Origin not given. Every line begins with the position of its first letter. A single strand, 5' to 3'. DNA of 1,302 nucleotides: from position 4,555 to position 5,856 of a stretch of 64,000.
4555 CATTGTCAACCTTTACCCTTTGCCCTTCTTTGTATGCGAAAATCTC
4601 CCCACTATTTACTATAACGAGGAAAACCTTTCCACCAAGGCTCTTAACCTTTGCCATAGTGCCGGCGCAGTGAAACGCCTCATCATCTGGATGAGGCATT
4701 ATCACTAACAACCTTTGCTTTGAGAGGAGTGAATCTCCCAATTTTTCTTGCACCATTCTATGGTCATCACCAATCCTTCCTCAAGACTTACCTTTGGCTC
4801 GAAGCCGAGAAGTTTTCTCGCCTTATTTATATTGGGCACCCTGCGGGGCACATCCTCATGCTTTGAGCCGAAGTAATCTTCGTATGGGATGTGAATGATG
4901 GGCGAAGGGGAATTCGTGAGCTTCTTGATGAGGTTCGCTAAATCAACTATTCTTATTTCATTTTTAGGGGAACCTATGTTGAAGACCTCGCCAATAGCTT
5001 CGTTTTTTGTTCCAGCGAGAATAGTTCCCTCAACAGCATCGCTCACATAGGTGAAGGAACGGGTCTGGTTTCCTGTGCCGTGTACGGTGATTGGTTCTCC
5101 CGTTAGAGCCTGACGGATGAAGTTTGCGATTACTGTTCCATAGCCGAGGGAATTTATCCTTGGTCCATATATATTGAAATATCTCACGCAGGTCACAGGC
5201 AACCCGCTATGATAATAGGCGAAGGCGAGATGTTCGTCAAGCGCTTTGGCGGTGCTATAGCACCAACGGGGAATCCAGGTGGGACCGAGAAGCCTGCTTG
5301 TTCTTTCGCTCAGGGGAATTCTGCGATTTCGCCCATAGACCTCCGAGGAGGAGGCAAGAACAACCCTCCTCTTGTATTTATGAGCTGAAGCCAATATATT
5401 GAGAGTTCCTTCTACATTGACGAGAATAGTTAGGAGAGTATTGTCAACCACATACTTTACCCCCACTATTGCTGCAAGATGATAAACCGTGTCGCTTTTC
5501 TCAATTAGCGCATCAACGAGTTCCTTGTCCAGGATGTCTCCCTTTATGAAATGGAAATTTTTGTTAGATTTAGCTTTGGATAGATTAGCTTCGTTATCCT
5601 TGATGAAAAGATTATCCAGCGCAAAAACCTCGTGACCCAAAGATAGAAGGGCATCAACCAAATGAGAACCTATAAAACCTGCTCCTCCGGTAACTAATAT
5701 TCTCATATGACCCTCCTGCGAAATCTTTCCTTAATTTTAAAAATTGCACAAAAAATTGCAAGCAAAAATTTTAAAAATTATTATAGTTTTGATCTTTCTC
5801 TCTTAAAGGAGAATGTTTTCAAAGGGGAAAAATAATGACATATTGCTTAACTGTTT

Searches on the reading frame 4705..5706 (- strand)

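Call 41: search_protein_families(library=ncbifam, proteins=[window:4705-5706:-], max_evalue=1e-10)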
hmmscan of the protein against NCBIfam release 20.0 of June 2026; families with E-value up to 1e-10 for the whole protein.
window:4705-5706:- (333 aa): 21 families
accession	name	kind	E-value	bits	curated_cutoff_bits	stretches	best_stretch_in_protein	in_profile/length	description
TIGR04180.1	EDH_00030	hypoth_equivalog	8.1e-54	182.7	475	1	3-306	1-296/297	NAD-dependent 4,6-dehydratase LegB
NF008872.0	PRK11908.1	equivalog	5.1e-53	180.3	294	1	2-321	3-337/349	bifunctional UDP-4-keto-pentose/UDP-xylose synthase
NF005998.1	PRK08125.1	equivalog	6.3e-51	173.5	777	1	2-318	317-648/649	bifunctional UDP-4-amino-4-deoxy-L-arabinose formyltransferase/UDP-glucuronic acid oxidase ArnA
TIGR01181.1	dTDP_gluc_dehyt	equivalog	3.2e-46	157.9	365.1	1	2-323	1-315/321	dTDP-glucose 4,6-dehydratase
TIGR01179.1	galE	equivalog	1.2e-34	119.7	262.3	1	2-322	1-328/332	UDP-glucose 4-epimerase GalE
NF011728.1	PRK15181.1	equivalog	1.2e-30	106.7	760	1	2-320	17-338/348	Vi polysaccharide biosynthesis UDP-N-acetylglucosaminuronic acid C-4 epimerase TviC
TIGR02197.1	heptose_epim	equivalog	1.9e-29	102.9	274.6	1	3-320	1-314/316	ADP-glyceromanno-heptose 6-epimerase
NF007490.0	PRK10084.1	subfamily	2.5e-28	99.1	649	1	1-324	1-339/361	dTDP-glucose 4,6-dehydratase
NF007582.0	PRK10217.1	equivalog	2.7e-27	95.8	698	1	2-322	3-334/355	dTDP-glucose 4,6-dehydratase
TIGR02622.1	CDP_4_6_dhtase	equivalog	1.4e-22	80.3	278.45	1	2-328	6-339/352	CDP-glucose 4,6-dehydratase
NF007956.0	PRK10675.1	subfamily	2.2e-21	76.4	394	1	1-231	1-246/338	UDP-glucose 4-epimerase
NF041015.1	UDPsulfquin_syn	equivalog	2.3e-21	76.2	575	1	1-316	1-360/384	UDP-sulfoquinovose synthase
NF043036.1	ErythonDh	equivalog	2.1e-19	69.9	325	1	1-168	1-167/321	D-erythronate dehydrogenase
TIGR03466.1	HpnA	hypoth_equivalog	6.6e-19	68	367.65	1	1-276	1-258/327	hopanoid-associated sugar epimerase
NF047922.1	GDPFucSynFcl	equivalog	2e-16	60.3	500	1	2-321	4-303/308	GDP-L-fucose synthase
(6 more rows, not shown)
